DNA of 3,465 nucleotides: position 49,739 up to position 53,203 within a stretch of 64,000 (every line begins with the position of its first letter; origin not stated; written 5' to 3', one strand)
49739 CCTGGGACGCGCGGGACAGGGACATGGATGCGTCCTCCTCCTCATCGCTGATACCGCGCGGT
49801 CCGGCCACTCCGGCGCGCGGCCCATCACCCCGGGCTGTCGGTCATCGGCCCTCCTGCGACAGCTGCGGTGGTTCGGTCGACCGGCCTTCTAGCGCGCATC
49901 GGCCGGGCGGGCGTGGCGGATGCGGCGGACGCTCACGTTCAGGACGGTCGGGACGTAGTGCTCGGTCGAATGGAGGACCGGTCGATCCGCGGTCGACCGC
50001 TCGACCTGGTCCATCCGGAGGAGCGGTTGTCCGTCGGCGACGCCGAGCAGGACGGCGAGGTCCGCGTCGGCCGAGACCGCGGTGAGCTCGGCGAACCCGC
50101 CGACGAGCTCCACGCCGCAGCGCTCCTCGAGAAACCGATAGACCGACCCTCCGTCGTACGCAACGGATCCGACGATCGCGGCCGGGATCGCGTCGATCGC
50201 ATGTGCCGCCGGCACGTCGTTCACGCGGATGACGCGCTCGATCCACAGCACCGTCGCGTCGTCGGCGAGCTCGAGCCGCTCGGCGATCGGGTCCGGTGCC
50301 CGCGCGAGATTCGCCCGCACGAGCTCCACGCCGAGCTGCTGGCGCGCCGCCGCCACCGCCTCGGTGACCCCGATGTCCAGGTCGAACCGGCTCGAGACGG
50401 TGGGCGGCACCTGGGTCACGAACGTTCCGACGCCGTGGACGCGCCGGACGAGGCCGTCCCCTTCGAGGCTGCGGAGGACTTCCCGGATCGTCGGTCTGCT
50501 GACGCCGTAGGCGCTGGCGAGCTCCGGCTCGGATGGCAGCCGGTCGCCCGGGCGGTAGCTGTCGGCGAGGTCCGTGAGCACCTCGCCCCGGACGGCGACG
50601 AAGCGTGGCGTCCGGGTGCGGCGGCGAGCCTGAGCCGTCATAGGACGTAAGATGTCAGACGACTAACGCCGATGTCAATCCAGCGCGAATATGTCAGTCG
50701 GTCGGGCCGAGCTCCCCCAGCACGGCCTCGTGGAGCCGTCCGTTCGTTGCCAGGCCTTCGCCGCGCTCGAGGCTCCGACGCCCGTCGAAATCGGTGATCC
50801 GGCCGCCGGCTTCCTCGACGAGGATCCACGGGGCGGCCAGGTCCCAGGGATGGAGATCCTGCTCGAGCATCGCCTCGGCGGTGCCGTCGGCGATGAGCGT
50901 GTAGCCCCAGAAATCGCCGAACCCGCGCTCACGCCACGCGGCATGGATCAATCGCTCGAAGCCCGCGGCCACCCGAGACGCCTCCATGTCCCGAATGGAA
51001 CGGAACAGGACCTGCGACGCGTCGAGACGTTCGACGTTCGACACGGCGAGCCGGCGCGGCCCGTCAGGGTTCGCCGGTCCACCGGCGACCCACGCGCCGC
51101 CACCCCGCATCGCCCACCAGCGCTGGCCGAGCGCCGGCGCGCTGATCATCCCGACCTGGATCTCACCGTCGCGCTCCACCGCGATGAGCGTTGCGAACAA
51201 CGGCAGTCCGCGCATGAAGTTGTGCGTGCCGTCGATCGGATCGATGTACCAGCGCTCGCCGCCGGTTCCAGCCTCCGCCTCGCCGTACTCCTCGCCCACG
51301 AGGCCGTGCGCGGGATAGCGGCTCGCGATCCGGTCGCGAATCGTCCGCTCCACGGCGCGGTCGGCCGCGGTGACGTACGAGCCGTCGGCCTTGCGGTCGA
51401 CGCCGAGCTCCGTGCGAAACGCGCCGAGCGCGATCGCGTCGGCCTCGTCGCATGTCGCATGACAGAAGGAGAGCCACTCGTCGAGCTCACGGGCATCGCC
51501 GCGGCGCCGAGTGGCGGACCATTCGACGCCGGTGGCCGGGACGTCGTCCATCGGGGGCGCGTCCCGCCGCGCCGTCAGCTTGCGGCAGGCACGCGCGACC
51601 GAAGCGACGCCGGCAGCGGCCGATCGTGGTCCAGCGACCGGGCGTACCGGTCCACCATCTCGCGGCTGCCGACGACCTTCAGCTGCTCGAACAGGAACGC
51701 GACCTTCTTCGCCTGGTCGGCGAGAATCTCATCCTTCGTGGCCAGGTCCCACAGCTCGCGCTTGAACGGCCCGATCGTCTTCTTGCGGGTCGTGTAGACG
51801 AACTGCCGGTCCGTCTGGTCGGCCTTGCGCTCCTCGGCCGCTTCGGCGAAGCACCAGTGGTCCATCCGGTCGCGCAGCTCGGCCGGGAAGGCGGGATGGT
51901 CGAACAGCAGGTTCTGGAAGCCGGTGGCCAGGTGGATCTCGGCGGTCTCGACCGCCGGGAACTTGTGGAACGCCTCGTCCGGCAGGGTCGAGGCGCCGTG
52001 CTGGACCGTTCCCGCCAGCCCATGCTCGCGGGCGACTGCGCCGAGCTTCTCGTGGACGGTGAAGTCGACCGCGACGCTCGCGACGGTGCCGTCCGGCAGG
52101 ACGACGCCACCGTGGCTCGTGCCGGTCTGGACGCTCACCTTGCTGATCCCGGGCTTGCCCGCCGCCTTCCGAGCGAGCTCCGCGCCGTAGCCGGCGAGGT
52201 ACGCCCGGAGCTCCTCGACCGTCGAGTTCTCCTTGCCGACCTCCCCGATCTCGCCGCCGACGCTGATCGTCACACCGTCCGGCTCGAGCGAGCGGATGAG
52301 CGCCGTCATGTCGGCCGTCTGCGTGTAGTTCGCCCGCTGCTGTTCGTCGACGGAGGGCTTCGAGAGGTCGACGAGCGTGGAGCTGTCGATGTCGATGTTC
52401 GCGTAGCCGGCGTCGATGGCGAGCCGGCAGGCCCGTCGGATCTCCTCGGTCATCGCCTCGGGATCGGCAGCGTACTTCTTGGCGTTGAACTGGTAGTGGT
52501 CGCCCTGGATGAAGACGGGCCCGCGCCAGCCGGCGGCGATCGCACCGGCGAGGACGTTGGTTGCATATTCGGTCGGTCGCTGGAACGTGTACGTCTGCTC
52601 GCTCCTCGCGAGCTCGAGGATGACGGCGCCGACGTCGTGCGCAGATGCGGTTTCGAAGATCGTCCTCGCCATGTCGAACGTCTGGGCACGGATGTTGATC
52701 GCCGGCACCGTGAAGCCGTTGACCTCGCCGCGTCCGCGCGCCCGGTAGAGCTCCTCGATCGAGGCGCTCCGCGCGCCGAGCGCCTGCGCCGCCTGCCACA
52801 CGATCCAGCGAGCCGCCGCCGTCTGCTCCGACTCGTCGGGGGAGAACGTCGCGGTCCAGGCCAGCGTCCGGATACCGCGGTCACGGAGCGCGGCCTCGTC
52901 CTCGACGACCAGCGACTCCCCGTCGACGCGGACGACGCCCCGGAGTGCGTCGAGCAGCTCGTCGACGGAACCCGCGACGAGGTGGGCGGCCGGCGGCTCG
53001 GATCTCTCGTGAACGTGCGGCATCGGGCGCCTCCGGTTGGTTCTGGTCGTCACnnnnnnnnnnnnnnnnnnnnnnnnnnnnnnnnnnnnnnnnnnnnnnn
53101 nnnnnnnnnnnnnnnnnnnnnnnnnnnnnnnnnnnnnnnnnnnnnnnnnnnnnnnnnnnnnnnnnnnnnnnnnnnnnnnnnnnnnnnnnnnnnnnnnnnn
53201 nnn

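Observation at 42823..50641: RuBisCO-like protein locked into a GntR, APC permease, aminotransferase, FGGY kinase, RLP, TIM paralogue, RpiB operon: candidate undescribed catabolic pathway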

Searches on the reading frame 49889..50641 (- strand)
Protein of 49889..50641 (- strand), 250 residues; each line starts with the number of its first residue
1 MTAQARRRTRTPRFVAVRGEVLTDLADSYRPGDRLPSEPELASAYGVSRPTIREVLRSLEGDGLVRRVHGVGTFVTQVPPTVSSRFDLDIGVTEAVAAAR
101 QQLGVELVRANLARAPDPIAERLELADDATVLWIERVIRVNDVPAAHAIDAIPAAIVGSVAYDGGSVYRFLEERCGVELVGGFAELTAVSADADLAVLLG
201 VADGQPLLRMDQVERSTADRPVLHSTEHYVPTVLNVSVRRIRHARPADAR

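Call 10: search_protein_families(library=pfam, proteins=[window:49889-50641:-])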
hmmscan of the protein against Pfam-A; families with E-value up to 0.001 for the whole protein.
window:49889-50641:- (250 aa): 7 families
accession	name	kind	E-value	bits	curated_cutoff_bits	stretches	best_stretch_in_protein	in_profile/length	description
PF07702.18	UTRA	-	3.5e-25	88.9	23.8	1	101-230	4-136/141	UTRA domain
PF00392.27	GntR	-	2.4e-19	69.2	27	1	24-75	12-64/64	Bacterial regulatory proteins, gntR family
PF01978.25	TrmB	-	1.8e-05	25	25.6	1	40-80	27-67/68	Sugar-specific transcriptional regulator TrmB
PF08220.18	HTH_DeoR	-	0.00011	22.3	21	1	40-76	19-55/57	DeoR-like helix-turn-helix domain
PF13545.12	HTH_Crp_2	-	0.00031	21.1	27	1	36-68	23-54/70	Crp-like helix-turn-helix domain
PF01047.28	MarR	-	0.00041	20.6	24.6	1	40-69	22-51/59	MarR family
PF14502.12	HTH_41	-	0.00098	18.9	25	0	31-65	2-36/48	Helix-turn-helix domain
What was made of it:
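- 49889..50641 (-): GntR/HutC-subfamily regulator (HTH plus UTRA effector domain); first gene of the operon. Pfam GntR 69 bits and UTRA 89 bits (call 10).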

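Call 11: search_protein_families(library=ncbifam, proteins=[window:49889-50641:-])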
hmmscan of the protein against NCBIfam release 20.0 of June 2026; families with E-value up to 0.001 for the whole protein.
window:49889-50641:- (250 aa): 24 families
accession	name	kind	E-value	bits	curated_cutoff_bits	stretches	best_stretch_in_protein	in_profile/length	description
TIGR02325.1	C_P_lyase_phnF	equivalog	1.2e-26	93.8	156.8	1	13-226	9-224/238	phosphonate metabolism transcriptional regulator PhnF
TIGR02018.2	his_ut_repres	equivalog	2.9e-25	89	220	1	27-218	15-202/226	histidine utilization transcriptional repressor HutC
NF041547.1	GntR_LSA1692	equivalog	1.3e-21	77.3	275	1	27-229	17-219/233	GntR family transcriptional regulator, LSA1692 subfamily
NF008491.0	PRK11402.1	subfamily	1.3e-21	77.2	269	1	7-228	6-228/243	GntR family transcriptional regulator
NF052441.1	TransRegRv0792c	equivalog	7.2e-21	74.6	400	1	28-242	33-248/260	Rv0792c family HTH-type transcriptional regulator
NF011575.0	PRK14999.1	equivalog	1.1e-16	60.9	424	1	3-211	3-211/241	histidine utilization repressor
TIGR02404.1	trehalos_R_Bsub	equivalog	3.2e-16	59.7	211.95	1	21-199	9-190/233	trehalose operon repressor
NF007486.0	PRK10079.1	equivalog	1.9e-15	57.2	363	1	13-218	13-218/241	phosphonate metabolism transcriptional regulator PhnF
TIGR03337.1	phnR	equivalog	2.5e-15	56.8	296.75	1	26-213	16-203/231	phosphonate utilization transcriptional regulator PhnR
NF007292.0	PRK09764.1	equivalog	8.4e-13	48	281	1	28-209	22-203/240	GntR family transcriptional regulator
NF007001.0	PRK09464.1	equivalog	1.4e-11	44.5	330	1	26-77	25-76/254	pyruvate dehydrogenase complex transcriptional repressor PdhR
NF003011.0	PRK03837.1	subfamily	6.4e-10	39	260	1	28-77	30-79/241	transcriptional regulator NanR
NF007741.0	PRK10421.1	equivalog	4.9e-09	35.9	311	1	29-80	25-76/262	transcriptional regulator LldR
NF052282.1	PLP_TF_PdxR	equivalog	3.4e-08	33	320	1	27-82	17-72/448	MocR-like pyridoxine biosynthesis transcription factor PdxR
TIGR02812.1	fadR_gamma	equivalog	4.1e-08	33.2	249.2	1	27-81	22-76/235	fatty acid metabolism transcriptional regulator FadR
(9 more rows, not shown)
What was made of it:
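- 49889..50641 (-): It is below every NCBIfam equivalog cutoff (call 11).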

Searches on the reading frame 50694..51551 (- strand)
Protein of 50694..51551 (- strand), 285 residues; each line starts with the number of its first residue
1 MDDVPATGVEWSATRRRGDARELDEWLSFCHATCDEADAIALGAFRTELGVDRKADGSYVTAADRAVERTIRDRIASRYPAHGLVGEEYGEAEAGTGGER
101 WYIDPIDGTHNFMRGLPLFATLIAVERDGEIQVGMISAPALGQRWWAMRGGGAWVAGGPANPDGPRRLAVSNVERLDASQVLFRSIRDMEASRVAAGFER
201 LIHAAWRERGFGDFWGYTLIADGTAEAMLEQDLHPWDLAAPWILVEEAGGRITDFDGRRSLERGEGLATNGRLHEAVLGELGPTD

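Call 23: search_protein_families(library=pfam, proteins=[window:50694-51551:-], max_evalue=0.00001)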
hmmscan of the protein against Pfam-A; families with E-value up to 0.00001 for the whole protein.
window:50694-51551:- (285 aa): 1 family
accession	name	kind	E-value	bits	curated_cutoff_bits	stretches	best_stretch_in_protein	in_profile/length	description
PF00459.30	Inositol_P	-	6.4e-51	173.8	27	1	23-279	2-264/271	Inositol monophosphatase family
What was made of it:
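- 50694..51551 (-): HisN-like IMPase-family phosphatase directly upstream of GntR. Associated with the operon but probably a separate transcription unit; role unexplained. Pfam Inositol_P 174 bits (call 23).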

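Call 31: search_protein_families(library=ncbifam, proteins=[window:50694-51551:-], max_evalue=0.00001)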
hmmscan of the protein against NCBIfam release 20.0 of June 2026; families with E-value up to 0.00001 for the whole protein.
window:50694-51551:- (285 aa): 7 families
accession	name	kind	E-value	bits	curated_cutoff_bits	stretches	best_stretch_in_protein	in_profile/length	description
TIGR02067.1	his_9_HisN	equivalog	1e-73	247.9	275.15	1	28-281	3-251/252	histidinol-phosphatase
TIGR01331.1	bisphos_cysQ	equivalog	1.7e-28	99.9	228.8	1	32-258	7-230/250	3'(2'),5'-bisphosphate nucleotidase CysQ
NF008027.1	PRK10757.1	equivalog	2.6e-26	92.1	332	1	53-281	33-257/267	inositol-1-monophosphatase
NF009321.0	PRK12676.1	equivalog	1e-25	90.3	264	1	26-259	7-233/264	bifunctional fructose-bisphosphatase/inositol-phosphate phosphatase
TIGR01330.1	bisphos_HAL2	equivalog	2.5e-14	52.9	267.05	1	90-266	126-325/359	3'(2'),5'-bisphosphate nucleotidase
NF008182.0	PRK10931.1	equivalog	4.1e-11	42.4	379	1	47-258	24-226/246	3'(2'),5'-bisphosphate nucleotidase CysQ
NF010678.0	PRK14076.1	equivalog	1.4e-09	37.4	493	1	55-259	37-255/570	bifunctional NADP phosphatase/NAD kinase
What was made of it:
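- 50694..51551 (-): TIGR02067 HisN 247.9 bits, below the 275 cutoff (call 31).
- The neighbouring phosphatase is HisN-like (call 31). The phosphatase's best hit is HisN (call 31).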

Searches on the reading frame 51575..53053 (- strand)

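Call 23: search_protein_families(library=pfam, proteins=[window:51575-53053:-], max_evalue=0.00001)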
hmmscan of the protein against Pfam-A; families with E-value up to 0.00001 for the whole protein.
window:51575-53053:- (492 aa): 1 family
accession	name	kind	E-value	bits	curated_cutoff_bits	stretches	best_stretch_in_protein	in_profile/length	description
PF01116.26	F_bP_aldolase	-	3.8e-12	46.8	25.5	1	112-385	13-239/277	Fructose-bisphosphate aldolase class-II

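Call 31: search_protein_families(library=ncbifam, proteins=[window:51575-53053:-], max_evalue=0.00001)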
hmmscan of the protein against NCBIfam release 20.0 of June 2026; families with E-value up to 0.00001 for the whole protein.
window:51575-53053:- (492 aa): 2 families
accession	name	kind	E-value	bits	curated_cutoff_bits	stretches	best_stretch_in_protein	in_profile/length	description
TIGR00167.1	cbbA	subfamily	8.5e-08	31.9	215.6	1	111-364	15-226/290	ketose-bisphosphate aldolase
TIGR01859.1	fruc_bis_ald_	equivalog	1.7e-06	28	343.05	0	112-378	14-232/282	class II fructose-1,6-bisphosphate aldolase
